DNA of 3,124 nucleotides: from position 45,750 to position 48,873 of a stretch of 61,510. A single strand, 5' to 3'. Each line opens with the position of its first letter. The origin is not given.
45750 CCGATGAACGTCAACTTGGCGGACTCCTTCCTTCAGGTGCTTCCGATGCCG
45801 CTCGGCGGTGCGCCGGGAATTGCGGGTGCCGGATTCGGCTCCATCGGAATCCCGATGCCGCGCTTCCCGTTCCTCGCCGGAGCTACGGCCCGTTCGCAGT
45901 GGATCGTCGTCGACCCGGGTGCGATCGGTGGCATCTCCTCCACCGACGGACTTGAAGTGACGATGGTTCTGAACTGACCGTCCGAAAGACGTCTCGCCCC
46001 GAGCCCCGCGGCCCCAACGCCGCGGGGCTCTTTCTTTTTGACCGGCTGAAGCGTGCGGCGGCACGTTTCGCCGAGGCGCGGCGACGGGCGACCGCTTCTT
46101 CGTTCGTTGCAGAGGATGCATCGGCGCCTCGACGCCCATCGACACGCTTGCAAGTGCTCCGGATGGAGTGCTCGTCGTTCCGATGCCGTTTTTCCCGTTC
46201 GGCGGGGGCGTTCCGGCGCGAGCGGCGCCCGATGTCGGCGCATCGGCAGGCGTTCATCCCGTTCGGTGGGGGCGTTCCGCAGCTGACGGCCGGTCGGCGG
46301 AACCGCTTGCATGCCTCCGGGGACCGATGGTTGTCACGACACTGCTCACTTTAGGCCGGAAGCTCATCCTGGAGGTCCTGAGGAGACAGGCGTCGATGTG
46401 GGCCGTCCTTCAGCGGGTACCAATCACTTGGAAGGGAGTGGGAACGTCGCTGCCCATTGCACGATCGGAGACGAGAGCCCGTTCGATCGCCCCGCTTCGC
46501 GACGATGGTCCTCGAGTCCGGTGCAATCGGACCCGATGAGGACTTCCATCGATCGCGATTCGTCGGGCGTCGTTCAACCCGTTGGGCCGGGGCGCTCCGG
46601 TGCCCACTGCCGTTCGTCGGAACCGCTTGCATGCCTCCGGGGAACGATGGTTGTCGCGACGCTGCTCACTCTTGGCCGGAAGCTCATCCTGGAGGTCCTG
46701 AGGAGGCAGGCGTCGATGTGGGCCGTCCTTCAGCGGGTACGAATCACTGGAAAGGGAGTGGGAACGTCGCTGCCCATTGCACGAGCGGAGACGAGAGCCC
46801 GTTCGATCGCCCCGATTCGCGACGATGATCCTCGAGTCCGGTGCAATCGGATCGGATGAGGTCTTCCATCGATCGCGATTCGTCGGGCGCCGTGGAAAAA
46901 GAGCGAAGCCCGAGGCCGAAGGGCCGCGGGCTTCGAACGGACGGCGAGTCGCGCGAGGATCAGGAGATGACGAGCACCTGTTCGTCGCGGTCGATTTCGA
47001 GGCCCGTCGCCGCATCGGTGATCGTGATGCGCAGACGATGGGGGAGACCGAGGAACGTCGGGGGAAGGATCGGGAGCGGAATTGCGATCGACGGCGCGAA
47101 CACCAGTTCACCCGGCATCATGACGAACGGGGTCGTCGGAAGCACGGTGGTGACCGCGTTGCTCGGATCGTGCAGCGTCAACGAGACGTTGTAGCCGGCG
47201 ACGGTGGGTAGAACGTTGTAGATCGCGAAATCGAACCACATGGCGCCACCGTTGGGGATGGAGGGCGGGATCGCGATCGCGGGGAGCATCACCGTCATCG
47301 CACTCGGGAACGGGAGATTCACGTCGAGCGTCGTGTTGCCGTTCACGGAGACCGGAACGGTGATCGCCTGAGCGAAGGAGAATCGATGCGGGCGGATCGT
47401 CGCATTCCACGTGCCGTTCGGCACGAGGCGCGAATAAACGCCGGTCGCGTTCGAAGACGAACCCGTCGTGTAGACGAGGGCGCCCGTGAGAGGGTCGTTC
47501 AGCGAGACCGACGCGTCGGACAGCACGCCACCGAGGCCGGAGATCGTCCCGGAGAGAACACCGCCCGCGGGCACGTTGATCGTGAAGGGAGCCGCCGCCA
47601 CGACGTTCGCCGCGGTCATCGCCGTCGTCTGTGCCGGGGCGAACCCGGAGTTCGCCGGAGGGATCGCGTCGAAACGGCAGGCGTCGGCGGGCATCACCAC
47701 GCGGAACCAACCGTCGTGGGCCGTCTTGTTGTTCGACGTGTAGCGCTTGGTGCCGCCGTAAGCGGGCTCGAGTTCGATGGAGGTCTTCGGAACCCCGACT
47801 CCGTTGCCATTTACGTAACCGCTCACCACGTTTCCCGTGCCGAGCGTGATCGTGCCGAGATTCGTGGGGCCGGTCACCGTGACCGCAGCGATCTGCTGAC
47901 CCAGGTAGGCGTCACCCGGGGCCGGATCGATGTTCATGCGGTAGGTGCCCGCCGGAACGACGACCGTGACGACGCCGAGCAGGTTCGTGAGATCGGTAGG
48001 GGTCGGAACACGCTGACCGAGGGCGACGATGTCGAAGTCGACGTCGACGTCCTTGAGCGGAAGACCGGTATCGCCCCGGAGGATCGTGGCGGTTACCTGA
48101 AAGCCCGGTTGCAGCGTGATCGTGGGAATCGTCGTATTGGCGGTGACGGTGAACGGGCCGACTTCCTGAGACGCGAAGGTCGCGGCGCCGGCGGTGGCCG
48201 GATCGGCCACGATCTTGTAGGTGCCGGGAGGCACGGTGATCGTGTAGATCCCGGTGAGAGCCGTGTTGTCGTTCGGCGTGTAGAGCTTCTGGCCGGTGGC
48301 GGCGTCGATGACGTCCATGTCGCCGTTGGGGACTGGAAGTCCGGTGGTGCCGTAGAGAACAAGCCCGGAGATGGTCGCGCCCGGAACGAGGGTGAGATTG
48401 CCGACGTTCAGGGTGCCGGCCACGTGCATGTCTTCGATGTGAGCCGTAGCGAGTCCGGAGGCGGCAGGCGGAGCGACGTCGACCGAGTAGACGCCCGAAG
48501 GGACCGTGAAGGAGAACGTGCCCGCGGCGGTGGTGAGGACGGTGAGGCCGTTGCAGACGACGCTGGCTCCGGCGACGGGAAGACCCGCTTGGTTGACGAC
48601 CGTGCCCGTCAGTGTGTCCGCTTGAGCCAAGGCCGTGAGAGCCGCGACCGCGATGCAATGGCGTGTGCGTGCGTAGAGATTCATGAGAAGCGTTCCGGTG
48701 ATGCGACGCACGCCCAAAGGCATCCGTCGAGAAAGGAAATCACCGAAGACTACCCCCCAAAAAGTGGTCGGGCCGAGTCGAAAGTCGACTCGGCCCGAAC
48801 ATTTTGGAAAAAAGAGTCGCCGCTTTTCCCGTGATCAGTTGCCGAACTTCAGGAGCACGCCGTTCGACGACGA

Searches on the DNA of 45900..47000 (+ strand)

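Call 5: search_rna_families(source=window, start=45900, end=47000, threshold=evalue, max_evalue=10)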
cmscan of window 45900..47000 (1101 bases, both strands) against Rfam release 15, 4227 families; matches with E-value up to 10: 11.
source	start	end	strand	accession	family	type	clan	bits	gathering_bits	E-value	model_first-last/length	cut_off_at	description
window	45959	46028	+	RF01521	CC1840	Gene; sRNA;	-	20.3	50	4.4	1-95/95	no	caulobacter sRNA CC1840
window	45916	46034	+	RF02344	ar14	Gene; sRNA;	-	19.1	58.8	0.46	1-123/123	no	Alphaproteobacterial ar14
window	46900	46939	-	RF01996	mir-995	Gene; miRNA;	-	17.9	72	1.8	1-88/88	no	mir-995 microRNA precursor family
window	46151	46191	-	RF00803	mir-425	Gene; miRNA;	-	17.6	60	0.97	1-85/85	no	mir-425 microRNA precursor family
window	46781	46857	+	RF01529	CC3552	Gene; sRNA;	-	15.6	50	8.8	1-106/106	no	Cauldobacter sRNA CC3552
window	46515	46569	+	RF03721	mir-3478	Gene; miRNA;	-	14.8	66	7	1-78/78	no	mir-3478 microRNA precursor family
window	46004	46037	+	RF02401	ClpQY_promoter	Cis-reg;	-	13.8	42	3.8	1-29/57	no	ClpQY promoter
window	45989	46036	+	RF02871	ncS54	Gene; sRNA;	-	13.8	43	5.7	1-79/79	no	Burkholderia sRNA 54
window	46245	46305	-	RF01973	H19_2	Gene; lncRNA;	-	12.9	50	2.2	1-69/69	no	H19 conserved region 2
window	46821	46880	+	RF01123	sR35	Gene; snRNA; snoRNA; CD-box;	-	11.3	60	8.1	1-57/57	no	Small nucleolar RNA sR35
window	46001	46030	+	RF02558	CbSR2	Gene; antisense;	-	10.1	300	9.2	6-35/243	no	Coxiella burnetii sRNA 2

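Call 80: search_dna_similar(query=window:46040-46900:+, collection=plasmids, mode=distant, max_evalue=0.001, max_rows=5)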
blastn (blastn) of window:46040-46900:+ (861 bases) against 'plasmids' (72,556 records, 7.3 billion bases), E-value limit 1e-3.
No match.

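Call 81: search_dna_similar(query=window:46040-46900:+, collection=phages, mode=distant, max_evalue=0.001, max_rows=5)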
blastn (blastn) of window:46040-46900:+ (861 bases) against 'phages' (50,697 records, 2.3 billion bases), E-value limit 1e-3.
No match.

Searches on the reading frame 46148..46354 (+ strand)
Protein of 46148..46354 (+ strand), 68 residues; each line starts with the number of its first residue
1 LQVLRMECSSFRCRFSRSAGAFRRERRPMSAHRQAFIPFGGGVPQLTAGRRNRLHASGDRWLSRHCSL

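Call 87: search_protein_families(library=pfam, proteins=[window:46148-46354:+], max_evalue=1)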
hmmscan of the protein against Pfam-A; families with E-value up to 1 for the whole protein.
window:46148-46354:+ (68 aa): 1 family
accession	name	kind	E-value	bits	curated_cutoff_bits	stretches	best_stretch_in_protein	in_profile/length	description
PF23921.1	DUF7260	-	0.075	12.9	27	1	17-53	5-41/242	Domain of unknown function (DUF7260)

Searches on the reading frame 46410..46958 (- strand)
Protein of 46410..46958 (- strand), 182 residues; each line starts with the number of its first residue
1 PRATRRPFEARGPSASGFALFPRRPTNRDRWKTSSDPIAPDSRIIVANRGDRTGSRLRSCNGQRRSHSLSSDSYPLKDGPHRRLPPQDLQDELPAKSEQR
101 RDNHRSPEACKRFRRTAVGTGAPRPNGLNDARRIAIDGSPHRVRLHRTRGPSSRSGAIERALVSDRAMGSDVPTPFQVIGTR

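Call 62: search_protein_representatives(protein=window:46410-46958:-)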
Query: 182 residues. Proteins with E-value up to 0.001 (for the whole library): 5; up to 1e-10: 4; up to 1e-30: 2. The best 5 are listed.
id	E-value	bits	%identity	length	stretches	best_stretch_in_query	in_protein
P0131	1.2e-68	247.3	82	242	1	1-150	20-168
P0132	1.4e-49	185.2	59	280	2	24-156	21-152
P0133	3.6e-18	82.8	56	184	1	22-142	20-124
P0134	1.2e-11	61.6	45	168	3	24-99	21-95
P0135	5.9e-06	43.0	48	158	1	99-160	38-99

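Call 64: find_encoding_contigs(protein=P0132, flank=10000, max_places=6)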
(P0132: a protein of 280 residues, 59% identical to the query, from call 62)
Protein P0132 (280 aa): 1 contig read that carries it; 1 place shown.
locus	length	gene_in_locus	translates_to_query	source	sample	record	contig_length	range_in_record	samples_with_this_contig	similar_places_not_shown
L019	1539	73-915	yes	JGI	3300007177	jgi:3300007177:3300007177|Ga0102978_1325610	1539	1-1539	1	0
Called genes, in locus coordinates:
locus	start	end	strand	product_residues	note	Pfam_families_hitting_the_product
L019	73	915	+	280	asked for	-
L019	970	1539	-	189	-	?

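Call 65: find_encoding_contigs(protein=P0131, flank=10000, max_places=6)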
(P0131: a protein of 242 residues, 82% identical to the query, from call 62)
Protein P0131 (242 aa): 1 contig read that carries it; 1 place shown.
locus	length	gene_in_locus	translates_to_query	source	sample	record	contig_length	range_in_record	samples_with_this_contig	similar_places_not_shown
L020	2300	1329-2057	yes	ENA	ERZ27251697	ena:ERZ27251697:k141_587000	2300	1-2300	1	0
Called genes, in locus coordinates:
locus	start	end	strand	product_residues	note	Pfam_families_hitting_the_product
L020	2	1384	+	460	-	?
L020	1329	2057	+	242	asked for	-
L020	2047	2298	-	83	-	?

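Call 87: search_protein_families(library=pfam, proteins=[window:46410-46958:-], max_evalue=1)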
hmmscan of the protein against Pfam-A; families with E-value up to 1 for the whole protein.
window:46410-46958:- (182 aa): 0 families

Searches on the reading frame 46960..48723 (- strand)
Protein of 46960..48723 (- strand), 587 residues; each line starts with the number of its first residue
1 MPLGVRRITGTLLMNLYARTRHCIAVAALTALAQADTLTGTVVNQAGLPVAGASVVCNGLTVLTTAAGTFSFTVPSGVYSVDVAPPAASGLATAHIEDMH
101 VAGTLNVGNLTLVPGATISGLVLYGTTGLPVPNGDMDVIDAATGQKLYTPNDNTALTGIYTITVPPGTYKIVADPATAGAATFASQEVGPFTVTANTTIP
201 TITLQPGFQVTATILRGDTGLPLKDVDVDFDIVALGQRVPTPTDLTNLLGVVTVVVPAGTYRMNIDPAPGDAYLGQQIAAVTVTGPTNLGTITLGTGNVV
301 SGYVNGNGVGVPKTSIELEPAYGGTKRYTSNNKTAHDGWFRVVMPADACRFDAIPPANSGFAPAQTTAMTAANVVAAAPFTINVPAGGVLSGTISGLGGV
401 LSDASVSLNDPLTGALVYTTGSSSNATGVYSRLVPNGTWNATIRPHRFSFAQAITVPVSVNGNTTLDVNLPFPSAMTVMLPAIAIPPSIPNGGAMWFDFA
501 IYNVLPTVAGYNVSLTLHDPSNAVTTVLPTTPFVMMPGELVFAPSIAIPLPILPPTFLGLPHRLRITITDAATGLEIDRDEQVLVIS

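Call 10: search_protein_families(library=pfam, proteins=[window:46960-48723:-])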
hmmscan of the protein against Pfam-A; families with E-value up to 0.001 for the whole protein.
window:46960-48723:- (587 aa): 2 families
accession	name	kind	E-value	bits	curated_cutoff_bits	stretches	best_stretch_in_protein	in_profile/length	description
PF13620.12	CarboxypepD_reg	-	8.7e-17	61.7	32.3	3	37-106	1-76/82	Carboxypeptidase regulatory-like domain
PF15976.11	CooC_C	-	7.5e-06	26.3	29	1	33-110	14-90/93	CS1-pili formation C-terminal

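Call 16: find_encoding_contigs(protein=window:46960-48723:-, flank=10000, max_places=6)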
Protein window:46960-48723:- (587 aa): 3 contigs read that carry it; 3 places shown.
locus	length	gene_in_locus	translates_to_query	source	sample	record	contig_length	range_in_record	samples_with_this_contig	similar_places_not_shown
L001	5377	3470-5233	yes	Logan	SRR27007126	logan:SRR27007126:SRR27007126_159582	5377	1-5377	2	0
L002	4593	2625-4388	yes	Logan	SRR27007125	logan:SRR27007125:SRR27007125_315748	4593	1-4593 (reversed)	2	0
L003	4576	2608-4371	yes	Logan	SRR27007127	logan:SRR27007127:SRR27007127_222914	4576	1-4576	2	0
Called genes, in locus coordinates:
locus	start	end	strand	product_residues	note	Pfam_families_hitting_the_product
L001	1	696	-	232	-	?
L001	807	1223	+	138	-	PF02566:OsmC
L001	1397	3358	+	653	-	-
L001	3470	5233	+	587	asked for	PF13620:CarboxypepD_reg, PF15976:CooC_C (faint)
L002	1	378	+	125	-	?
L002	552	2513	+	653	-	-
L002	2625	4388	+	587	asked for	PF13620:CarboxypepD_reg, PF15976:CooC_C (faint)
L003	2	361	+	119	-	?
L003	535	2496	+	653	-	-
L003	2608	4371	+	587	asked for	PF13620:CarboxypepD_reg, PF15976:CooC_C (faint)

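Call 20: find_related_loci(query=window:46960-48723:-, collection=genome_contigs, flank=10000)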
Query window:46960-48723:- (587 aa) in genome_contigs; peptide patterns used: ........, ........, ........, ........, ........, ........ (x = any residue, [..] = any of these).
86 stretches matched a pattern; 1 encode a relative of the query (tblastn E <= 1e-3); 1 distinct loci.
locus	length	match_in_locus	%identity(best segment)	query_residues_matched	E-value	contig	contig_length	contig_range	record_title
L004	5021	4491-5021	90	1-445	7e-98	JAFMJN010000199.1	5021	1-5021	MAG: Planctomycetota bacterium isolate DEBay_Sum019D_L_G_184 NODE_21830_length_5021_cov_3.531816, whole genome shotgun s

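Call 32: find_homologous_proteins(query=window:46960-48723:-, max_evalue=1e-20)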
Query window:46960-48723:- (587 aa): 9 proteins with E <= 1e-20 among 8000 candidates.
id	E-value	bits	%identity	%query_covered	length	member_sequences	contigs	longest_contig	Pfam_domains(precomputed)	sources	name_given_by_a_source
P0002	0.0e+0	1198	95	99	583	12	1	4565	PF15976.12,PF13620.13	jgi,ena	-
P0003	0.0e+0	1047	83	98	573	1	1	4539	PF15976.12,PF13620.13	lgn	-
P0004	4.5e-78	282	35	94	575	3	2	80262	PF13715.13,PF13620.13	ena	-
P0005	3.2e-66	243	30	73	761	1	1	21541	PF13715.13,PF01060.30,PF02369.23,PF18962.8,PF23194.2,PF12866.14,PF13620.13,PF22904.4,PF17210.10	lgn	-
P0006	9.9e-58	214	29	77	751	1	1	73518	PF13715.13,PF23194.2,PF17802.8,PF13620.13,PF22904.4,PF17210.10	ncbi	-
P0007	1.4e-49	188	27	76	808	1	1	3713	PF01833.31,PF02369.23,PF23194.2,PF13620.13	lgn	-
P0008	3.9e-30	123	33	58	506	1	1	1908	PF13715.13,PF13620.13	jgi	jgi:hypothetical protein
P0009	4.2e-30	123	29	56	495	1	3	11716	PF02369.23,PF13620.13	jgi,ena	-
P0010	4.6e-27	113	31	54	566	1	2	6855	PF07210.19,PF13620.13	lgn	-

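Call 33: find_encoding_contigs(protein=P0003, flank=10000, max_places=6)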
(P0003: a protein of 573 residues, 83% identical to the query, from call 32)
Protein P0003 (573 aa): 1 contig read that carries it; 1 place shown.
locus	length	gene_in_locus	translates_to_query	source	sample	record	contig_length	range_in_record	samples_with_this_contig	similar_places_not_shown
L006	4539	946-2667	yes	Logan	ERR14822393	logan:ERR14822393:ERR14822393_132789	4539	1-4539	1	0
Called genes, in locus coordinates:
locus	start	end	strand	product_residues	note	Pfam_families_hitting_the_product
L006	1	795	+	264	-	?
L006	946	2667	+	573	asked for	PF15976:CooC_C (faint), PF13620:CarboxypepD_reg (weak)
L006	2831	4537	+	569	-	?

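Call 34: find_encoding_contigs(protein=P0002, flank=10000, max_places=6)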
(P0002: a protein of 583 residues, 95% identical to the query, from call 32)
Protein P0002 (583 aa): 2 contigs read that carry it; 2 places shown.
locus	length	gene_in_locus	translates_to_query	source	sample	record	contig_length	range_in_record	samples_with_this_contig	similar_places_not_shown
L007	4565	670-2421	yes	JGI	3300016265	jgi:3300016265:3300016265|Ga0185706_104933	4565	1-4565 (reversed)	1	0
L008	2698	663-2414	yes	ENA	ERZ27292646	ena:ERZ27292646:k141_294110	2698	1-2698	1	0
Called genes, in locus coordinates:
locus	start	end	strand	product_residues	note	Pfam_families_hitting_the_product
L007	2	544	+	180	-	?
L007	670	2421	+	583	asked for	PF13620:CarboxypepD_reg, PF15976:CooC_C (faint)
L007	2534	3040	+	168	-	-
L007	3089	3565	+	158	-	-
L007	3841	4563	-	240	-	?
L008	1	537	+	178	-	?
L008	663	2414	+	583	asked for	PF13620:CarboxypepD_reg, PF15976:CooC_C (faint)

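Call 35: find_encoding_contigs(protein=P0004, flank=10000, max_places=4)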
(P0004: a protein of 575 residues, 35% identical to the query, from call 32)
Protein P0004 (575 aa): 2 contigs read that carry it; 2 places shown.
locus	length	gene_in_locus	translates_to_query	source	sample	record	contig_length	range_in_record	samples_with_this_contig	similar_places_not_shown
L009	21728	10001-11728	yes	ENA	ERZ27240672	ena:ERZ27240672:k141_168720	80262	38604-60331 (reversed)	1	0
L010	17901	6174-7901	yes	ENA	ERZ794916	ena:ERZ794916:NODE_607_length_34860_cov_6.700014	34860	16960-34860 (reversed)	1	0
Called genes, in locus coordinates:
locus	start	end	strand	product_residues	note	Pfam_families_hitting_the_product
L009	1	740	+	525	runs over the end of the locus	PF13506:Glyco_transf_21, PF00535:Glycos_transf_2, PF13641:Glyco_tranf_2_3, PF13632:Glyco_trans_2_3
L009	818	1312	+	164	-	-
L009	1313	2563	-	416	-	-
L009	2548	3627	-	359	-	PF27149:YdjY (weak)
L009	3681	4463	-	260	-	PF00797:Acetyltransf_2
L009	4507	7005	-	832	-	PF02861:Clp_N, PF13191:AAA_16 (weak), PF00004:AAA, PF17871:AAA_lid_9, PF07724:AAA_2, PF00004:AAA, PF07728:AAA_5, PF10431:ClpB_D2-small, +11 more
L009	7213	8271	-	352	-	PF00217:ATP-gua_Ptrans, PF27454:McsB_C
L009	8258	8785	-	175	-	PF02151:UVR (weak)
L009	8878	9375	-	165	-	PF08308:PEGA (weak)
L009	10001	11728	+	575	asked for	PF13620:CarboxypepD_reg (weak), PF13715:CarbopepD_reg_2 (faint)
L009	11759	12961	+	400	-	-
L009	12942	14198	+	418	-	PF13439:Glyco_transf_4 (weak), PF00534:Glycos_transf_1, PF13524:Glyco_trans_1_2, PF13692:Glyco_trans_1_4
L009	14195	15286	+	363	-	PF13439:Glyco_transf_4, PF13579:Glyco_trans_4_4, PF00534:Glycos_transf_1, PF13692:Glyco_trans_1_4, PF13524:Glyco_trans_1_2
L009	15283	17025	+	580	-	PF00664:ABC_membrane, PF13304:AAA_21 (faint), PF00005:ABC_tran, PF02463:SMC_N (faint)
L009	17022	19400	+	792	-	PF01636:APH, PF04655:APH_6_hur (weak), PF19974:TCAD9 (weak)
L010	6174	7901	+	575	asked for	PF13620:CarboxypepD_reg (weak), PF13715:CarbopepD_reg_2 (faint)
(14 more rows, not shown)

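Call 50: search_protein_families(library=pfam, proteins=[L006:2831-4537:+, L007:2534-3040:+, L007:3089-3565:+], max_evalue=0.01)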
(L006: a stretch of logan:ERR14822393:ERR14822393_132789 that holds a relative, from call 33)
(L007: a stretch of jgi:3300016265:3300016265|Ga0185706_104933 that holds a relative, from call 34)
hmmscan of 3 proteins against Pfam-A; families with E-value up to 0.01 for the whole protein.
L006:2831-4537:+ (569 aa): 0 families

L007:2534-3040:+ (168 aa): 0 families

L007:3089-3565:+ (158 aa): 0 families
